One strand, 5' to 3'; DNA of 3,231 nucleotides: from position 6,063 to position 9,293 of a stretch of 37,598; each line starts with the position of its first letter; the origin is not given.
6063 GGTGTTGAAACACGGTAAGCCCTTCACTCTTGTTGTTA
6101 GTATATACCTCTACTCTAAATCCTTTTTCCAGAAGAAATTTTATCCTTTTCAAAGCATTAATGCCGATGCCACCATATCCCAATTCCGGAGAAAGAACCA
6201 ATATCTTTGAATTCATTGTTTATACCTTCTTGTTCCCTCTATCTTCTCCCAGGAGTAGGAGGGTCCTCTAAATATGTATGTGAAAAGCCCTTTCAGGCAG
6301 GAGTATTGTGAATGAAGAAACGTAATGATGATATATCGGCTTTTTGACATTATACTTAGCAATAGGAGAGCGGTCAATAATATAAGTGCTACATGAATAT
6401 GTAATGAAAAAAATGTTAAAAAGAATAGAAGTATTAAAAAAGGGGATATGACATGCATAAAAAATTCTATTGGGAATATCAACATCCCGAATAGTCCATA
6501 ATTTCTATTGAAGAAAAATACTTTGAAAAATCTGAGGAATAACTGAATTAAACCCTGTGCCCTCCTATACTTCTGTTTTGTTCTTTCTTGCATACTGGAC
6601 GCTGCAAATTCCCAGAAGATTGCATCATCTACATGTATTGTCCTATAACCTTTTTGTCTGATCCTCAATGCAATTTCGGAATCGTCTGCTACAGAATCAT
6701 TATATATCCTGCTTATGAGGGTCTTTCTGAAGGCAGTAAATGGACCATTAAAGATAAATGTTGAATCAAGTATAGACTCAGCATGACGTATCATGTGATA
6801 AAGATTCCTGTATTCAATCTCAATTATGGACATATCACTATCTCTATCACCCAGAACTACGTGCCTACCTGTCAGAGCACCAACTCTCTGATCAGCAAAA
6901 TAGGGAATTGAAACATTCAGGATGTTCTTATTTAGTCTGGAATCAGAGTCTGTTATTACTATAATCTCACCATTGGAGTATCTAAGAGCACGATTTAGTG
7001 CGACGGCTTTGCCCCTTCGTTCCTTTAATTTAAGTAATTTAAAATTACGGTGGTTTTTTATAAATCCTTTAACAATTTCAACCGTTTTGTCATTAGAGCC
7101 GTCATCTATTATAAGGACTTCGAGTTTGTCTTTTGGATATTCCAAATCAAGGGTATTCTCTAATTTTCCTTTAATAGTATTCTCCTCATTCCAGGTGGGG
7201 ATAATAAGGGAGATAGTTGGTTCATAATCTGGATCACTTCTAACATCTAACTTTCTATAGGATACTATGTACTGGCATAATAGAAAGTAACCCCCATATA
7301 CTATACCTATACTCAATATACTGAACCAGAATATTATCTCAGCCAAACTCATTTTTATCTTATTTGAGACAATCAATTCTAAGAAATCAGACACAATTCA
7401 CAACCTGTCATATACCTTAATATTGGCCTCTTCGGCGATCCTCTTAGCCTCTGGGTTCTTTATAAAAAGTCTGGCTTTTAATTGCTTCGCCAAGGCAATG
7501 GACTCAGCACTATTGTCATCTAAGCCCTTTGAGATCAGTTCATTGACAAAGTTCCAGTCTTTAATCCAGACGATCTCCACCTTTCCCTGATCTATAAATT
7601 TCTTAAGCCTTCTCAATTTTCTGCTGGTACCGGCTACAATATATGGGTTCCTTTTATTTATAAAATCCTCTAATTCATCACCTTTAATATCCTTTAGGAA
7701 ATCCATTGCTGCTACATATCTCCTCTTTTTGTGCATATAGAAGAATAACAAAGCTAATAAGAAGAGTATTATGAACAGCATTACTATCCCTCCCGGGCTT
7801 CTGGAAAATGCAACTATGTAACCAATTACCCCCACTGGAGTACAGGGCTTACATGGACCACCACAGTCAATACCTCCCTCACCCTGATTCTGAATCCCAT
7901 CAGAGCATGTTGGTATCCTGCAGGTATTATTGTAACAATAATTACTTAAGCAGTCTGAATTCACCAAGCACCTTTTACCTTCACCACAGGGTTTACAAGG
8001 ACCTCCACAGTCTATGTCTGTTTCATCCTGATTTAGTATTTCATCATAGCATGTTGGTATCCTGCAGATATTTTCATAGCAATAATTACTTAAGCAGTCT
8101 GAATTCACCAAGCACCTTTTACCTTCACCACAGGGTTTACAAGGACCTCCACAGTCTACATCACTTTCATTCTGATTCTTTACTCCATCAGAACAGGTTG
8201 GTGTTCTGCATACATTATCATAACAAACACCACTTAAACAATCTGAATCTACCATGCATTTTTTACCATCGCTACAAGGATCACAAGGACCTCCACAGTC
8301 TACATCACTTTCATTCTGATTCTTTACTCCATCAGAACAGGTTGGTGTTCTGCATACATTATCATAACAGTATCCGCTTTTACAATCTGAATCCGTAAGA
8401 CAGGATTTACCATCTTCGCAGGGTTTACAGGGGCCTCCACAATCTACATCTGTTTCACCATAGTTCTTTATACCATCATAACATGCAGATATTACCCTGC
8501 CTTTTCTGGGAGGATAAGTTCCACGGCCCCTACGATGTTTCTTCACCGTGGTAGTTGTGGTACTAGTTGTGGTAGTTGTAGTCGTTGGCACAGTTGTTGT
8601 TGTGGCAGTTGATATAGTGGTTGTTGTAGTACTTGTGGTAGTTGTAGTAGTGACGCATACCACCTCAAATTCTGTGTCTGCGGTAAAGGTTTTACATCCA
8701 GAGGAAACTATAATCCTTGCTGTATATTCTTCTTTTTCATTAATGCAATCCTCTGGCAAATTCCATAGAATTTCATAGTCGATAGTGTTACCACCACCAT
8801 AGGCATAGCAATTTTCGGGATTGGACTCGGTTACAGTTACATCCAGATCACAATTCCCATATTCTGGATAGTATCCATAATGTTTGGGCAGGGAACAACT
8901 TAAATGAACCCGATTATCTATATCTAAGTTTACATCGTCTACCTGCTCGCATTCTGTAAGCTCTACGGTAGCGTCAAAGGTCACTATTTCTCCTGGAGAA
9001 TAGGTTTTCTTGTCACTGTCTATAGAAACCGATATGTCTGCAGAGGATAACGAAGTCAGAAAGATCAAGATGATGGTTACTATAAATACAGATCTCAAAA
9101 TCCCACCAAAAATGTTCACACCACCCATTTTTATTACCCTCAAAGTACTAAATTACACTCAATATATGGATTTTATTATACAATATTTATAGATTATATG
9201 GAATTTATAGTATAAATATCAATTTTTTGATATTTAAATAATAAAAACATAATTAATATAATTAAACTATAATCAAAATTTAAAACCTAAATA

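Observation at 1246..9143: Four-gene operon coupling a modular surface protein to a processive GT2 synthase, a GT4 and a giant polytopic/deacetylase-like fusion protein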

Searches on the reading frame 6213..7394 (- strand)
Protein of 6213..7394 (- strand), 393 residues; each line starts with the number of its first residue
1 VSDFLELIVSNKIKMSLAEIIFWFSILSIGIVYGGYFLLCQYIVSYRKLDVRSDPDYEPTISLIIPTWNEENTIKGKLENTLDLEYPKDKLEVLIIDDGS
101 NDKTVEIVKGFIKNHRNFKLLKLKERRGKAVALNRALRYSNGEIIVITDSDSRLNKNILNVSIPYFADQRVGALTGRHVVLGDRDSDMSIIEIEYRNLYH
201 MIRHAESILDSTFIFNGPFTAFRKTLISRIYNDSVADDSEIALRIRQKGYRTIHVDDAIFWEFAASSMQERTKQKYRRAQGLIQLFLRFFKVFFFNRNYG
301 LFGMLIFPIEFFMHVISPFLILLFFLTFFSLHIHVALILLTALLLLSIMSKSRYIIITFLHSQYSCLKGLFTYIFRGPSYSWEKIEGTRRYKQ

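Call 4: search_protein_families(library=pfam, proteins=[window:6213-7394:-], max_evalue=0.01)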
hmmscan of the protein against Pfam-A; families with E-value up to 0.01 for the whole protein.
window:6213-7394:- (393 aa): 5 families
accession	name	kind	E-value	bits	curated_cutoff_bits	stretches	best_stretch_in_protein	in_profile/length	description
PF00535.33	Glycos_transf_2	-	2.1e-28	99.8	23.3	1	62-228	1-165/168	Glycosyl transferase family 2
PF13641.12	Glyco_tranf_2_3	-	5.8e-24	85.8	27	1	59-279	1-228/230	Glycosyltransferase like family 2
PF13632.12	Glyco_trans_2_3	-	1.3e-20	74.5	27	1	144-345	1-196/198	Glycosyl transferase family group 2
PF10111.15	Glyco_tranf_2_2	-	4.9e-07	29.9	27.3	1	62-152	1-92/276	Glycosyltransferase like family 2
PF13506.12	Glyco_transf_21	-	6.6e-07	29.4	21.7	1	129-265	18-157/174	Glycosyl transferase family 21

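Call 5: search_protein_families(library=ncbifam, proteins=[window:6213-7394:-], max_evalue=0.01)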
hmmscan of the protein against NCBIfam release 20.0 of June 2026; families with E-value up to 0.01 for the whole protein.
window:6213-7394:- (393 aa): 29 families (the best 25 are shown)
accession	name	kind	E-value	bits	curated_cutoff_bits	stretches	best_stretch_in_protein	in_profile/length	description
TIGR03937.1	PgaC_IcaA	equivalog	3.9e-41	141.4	422.3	1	20-364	5-357/407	poly-beta-1,6-N-acetyl-D-glucosamine synthase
TIGR03111.1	glyc2_xrt_Gpos1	hypoth_equivalog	7.5e-30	104.1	363.95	1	17-364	4-372/439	TIGR03111 family XrtG-associated glycosyltransferase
TIGR03030.1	CelA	equivalog_domain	8.6e-26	90.2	699.1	1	9-352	82-454/714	UDP-forming cellulose synthase catalytic subunit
NF008558.0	PRK11498.1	equivalog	5.2e-23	80.9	992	1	35-348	250-564/872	UDP-forming cellulose synthase catalytic subunit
TIGR04242.1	nodulat_NodC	equivalog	2.2e-19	69.7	550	1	54-350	43-345/395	chitooligosaccharide synthase NodC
TIGR03965.1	mycofact_glyco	equivalog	7.5e-19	67.9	280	1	53-189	69-202/467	mycofactocin biosynthesis glycosyltransferase MftF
NF041875.1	EPS_EpsD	equivalog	9.1e-17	61.4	370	1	61-267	1-211/325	exopolysaccharide biosynthesis glycosyltransferase EpsD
NF047683.1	TeichurnBiosyTuaG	equivalog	1.2e-14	54.6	400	1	58-170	5-115/252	teichuronic acid biosynthesis protein TuaG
NF053846.1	glyco_with_XrtP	equivalog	2.4e-14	52.9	520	2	59-174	41-168/440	XrtP-associated glycosyltransferase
NF038299.1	EPS_HpsN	equivalog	1.3e-13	50.6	425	1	59-179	1-120/317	hormogonium polysaccharide biosynthesis glycosyltransferase HpsN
TIGR04283.1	glyco_like_mftF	equivalog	1.4e-13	51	182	1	61-164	1-95/221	TIGR04283 family arsenosugar biosynthesis glycosyltransferase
NF007482.0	PRK10073.1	equivalog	2.9e-13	49.5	423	1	58-159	5-103/334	glycosyltransferase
NF041865.1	EpsU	equivalog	5e-12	45.5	700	1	29-284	9-267/394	exopolysaccharide biosynthesis GT2 family glycosyltransferase EpsU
NF047588.1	GlcsyltransPgfSStrep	equivalog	1.2e-11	44.4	500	1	61-166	3-110/308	glycosyltransferase PgfS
NF053739.1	GlytfEpsEBac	equivalog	2.4e-11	43.1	450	1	59-280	1-220/265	glycosyltransferase EpsE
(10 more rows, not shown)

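Call 8: search_solved_structures(query=window:6213-7394:-, max_evalue=0.001, show_alignments=2)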
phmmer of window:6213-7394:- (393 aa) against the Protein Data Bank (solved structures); distinct sequences matched with E-value up to 0.001: 39.
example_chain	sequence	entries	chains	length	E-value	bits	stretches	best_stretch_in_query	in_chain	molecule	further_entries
6yv7_A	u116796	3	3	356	1.2e-40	143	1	48-290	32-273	Glycosyl transferase, family 2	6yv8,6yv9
6yv7_B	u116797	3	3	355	1.2e-40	143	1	48-290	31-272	Glycosyl transferase, family 2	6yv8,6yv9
9b8v_E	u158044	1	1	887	2.7e-20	76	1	33-347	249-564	Cellulose synthase catalytic subunit [UDP-forming]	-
7lby_A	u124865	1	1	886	2.7e-20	76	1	33-347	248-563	Cellulose synthase catalytic subunit [UDP-forming]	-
9fmv_A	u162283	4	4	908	2.9e-20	75.9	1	33-347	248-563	Cellulose synthase catalytic subunit [UDP-forming]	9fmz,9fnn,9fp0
5tze_C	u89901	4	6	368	1.6e-12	50.4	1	61-166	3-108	Glycosyl transferase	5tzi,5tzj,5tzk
5tz8_A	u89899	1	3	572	1.6e-12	50.4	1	61-166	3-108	Glycosyl transferase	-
6p61_A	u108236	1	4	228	3.5e-11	46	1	58-163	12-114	Glycosyltransferase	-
5ej1_A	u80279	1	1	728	4.6e-10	42.3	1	22-338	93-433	Putative cellulose synthase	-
4hg6_A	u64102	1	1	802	5.9e-10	42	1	22-338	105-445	Cellulose Synthase Subunit A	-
4p00_A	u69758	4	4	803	5.9e-10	42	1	22-338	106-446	Cellulose Synthase A subunit | Cellulose Synthase subunit A | Putative cellulose synthase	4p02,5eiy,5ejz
2z87_A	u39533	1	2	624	5.9e-10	42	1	57-167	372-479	Chondroitin synthase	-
2z86_A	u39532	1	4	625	6e-10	41.9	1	57-167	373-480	Chondroitin synthase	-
5eke_A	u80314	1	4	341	5.8e-09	38.7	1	61-153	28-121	Uncharacterized glycosyltransferase sll0501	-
5ekp_C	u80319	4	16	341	1.1e-08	37.8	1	61-153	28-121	Uncharacterized glycosyltransferase sll0501 | Glycosyltransferase sll0501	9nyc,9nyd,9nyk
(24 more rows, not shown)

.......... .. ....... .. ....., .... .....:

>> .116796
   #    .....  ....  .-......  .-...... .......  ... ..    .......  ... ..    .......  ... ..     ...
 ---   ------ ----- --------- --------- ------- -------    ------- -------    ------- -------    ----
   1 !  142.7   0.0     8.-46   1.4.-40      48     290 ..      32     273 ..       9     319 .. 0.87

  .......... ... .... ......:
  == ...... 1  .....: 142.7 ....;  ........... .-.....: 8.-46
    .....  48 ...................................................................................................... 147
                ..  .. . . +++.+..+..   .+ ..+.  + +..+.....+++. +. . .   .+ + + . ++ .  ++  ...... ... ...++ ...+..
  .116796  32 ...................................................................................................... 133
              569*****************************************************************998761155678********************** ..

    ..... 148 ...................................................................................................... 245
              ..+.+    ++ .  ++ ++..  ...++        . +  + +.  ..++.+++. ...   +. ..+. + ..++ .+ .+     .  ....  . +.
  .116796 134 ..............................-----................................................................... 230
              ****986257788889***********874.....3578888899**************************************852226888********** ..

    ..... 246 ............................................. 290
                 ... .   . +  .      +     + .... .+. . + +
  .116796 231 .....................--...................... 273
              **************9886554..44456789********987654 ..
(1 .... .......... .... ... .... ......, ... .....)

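Call 85: search_solved_structures(query=window:6216-7394:-, max_evalue=1e-15, show_alignments=3)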
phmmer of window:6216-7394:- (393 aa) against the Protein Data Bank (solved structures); distinct sequences matched with E-value up to 1e-15: 5.
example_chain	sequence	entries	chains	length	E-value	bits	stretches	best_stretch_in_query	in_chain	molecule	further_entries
6yv7_A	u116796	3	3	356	1.2e-40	143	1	48-290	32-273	Glycosyl transferase, family 2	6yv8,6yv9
6yv7_B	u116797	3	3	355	1.2e-40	143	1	48-290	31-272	Glycosyl transferase, family 2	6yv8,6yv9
9b8v_E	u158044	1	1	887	2.7e-20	76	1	33-347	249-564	Cellulose synthase catalytic subunit [UDP-forming]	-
7lby_A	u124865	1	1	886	2.7e-20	76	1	33-347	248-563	Cellulose synthase catalytic subunit [UDP-forming]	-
9fmv_A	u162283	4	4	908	2.9e-20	75.9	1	33-347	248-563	Cellulose synthase catalytic subunit [UDP-forming]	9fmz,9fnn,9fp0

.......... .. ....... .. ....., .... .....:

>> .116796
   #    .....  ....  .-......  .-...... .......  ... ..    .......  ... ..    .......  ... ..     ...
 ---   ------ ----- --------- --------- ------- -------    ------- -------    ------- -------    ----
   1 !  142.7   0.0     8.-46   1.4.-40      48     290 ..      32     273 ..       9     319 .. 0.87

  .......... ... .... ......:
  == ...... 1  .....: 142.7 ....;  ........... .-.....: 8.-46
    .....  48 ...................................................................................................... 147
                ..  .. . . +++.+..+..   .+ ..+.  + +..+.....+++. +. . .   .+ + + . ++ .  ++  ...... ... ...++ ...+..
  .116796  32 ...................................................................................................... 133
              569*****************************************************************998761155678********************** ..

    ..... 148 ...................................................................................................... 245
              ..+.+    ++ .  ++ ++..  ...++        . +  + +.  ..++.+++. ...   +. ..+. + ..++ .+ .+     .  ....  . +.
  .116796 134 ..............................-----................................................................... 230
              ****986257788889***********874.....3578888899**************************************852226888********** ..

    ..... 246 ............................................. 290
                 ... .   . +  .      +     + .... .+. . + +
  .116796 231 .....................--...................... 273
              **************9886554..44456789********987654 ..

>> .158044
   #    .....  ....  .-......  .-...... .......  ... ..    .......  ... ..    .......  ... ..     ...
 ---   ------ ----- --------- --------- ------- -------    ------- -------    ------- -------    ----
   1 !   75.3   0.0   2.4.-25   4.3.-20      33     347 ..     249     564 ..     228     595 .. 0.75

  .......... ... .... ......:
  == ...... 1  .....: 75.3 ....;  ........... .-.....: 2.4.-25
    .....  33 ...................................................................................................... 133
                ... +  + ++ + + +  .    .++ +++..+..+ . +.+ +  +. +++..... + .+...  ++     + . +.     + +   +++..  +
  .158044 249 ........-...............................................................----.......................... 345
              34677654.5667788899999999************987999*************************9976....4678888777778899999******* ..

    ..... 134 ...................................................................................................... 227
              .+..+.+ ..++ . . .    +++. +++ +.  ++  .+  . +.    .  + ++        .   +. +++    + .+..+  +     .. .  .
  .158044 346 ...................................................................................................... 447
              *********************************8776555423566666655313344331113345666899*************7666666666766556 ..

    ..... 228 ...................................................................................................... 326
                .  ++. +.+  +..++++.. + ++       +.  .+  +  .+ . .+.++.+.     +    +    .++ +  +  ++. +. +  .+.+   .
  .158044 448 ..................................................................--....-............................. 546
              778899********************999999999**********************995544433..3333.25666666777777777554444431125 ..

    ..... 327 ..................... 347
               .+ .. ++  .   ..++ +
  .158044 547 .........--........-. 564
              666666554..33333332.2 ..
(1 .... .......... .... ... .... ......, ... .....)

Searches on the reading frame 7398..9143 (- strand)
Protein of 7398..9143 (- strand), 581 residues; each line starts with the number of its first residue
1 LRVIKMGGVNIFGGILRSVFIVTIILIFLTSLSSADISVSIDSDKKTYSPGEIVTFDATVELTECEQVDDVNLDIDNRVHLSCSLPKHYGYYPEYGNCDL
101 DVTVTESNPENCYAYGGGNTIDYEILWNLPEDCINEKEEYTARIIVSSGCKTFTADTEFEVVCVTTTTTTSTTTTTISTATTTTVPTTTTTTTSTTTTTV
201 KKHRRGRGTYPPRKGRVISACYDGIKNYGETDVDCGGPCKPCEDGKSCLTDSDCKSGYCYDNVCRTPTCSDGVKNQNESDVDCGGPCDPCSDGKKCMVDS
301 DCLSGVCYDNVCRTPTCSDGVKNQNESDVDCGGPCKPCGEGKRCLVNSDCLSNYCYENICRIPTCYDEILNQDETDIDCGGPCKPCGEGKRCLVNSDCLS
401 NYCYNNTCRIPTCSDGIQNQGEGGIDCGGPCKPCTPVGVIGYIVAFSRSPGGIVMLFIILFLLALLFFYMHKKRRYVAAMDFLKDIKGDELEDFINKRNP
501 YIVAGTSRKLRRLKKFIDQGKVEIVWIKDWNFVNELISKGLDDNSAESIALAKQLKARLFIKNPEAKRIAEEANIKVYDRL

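Call 4: search_protein_families(library=pfam, proteins=[window:7398-9143:-], max_evalue=0.01)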
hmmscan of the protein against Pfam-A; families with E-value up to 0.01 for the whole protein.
window:7398-9143:- (581 aa): 3 families
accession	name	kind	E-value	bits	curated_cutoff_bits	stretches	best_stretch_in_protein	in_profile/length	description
PF21481.3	DIKK1-2-4_C-subdom1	-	0.00017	22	27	0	245-259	2-16/30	Dickkopf-related protein 1/2/4, C-terminal subdomain 1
PF21827.1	New_glue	-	0.0043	17.2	31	1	165-201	26-62/94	New glue protein family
PF02752.27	Arrestin_C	-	0.0079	17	27.7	0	35-94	3-56/137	Arrestin (or S-antigen), C-terminal domain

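Call 5: search_protein_families(library=ncbifam, proteins=[window:7398-9143:-], max_evalue=0.01)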
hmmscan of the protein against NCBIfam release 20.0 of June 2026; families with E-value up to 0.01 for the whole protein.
window:7398-9143:- (581 aa): 0 families

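Call 82: search_solved_structures(query=window:7401-9128:-, max_evalue=1, show_alignments=2)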
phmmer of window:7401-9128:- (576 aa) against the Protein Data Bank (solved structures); distinct sequences matched with E-value up to 1: 1.
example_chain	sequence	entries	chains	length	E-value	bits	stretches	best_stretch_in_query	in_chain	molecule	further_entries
1xn7_A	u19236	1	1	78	0.88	11.1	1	315-340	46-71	Hypothetical protein yhgG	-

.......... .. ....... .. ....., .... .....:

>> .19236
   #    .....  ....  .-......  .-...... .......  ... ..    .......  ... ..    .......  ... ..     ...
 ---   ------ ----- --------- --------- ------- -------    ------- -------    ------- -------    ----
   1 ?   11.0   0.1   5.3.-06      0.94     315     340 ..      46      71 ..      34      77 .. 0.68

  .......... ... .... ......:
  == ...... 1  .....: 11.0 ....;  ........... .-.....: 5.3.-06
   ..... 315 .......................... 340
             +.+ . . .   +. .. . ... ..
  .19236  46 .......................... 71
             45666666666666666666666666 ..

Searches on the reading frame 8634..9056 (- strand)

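Call 59: search_protein_families(library=pfam, proteins=[window:8634-9056:-], max_evalue=10)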
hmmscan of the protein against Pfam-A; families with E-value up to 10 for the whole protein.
window:8634-9056:- (141 aa): 2 families
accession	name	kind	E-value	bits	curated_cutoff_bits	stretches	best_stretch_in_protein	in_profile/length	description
PF02752.27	Arrestin_C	-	0.00053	20.7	27.7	1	6-65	3-56/137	Arrestin (or S-antigen), C-terminal domain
PF00339.34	Arrestin_N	-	0.11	13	24.9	1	9-52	2-45/148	Arrestin (or S-antigen), N-terminal domain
